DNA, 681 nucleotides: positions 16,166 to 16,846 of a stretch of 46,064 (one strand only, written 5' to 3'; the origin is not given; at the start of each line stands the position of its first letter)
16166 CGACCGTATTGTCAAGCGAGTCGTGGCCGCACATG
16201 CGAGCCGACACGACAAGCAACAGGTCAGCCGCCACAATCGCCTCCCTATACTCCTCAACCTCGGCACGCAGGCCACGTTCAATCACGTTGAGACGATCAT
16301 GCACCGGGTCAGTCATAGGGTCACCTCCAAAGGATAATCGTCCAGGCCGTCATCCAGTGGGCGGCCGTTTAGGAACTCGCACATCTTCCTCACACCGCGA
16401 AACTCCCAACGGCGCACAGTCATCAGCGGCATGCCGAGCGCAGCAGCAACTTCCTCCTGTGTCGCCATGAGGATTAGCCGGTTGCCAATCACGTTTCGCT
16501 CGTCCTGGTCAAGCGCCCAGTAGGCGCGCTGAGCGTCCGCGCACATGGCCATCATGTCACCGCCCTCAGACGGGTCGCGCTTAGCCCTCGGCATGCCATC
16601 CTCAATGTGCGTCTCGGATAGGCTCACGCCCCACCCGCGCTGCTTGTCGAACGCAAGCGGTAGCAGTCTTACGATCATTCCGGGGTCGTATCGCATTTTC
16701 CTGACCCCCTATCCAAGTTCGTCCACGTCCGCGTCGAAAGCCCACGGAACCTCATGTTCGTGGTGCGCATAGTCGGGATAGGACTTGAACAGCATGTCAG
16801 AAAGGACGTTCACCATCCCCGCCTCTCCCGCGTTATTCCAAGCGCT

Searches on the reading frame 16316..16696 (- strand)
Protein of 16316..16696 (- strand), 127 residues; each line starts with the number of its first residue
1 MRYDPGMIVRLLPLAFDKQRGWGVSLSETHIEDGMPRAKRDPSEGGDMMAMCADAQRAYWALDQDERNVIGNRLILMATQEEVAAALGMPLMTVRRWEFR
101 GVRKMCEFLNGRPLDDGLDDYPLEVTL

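Call 108: search_protein_families(library=pfam, proteins=[window:16316-16696:-], max_evalue=0.01)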
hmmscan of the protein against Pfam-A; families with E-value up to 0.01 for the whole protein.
window:16316-16696:- (127 aa): 3 families
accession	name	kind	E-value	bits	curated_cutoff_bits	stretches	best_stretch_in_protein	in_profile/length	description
PF04545.22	Sigma70_r4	-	2e-08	34.1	24.1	1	62-105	5-48/50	Sigma-70, region 4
PF13384.12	HTH_23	-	0.0039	17.4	24.6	1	78-97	18-37/50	Homeodomain-like domain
PF08281.18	Sigma70_r4_2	-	0.0062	16.6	25.7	1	79-105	28-54/54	Sigma-70, region 4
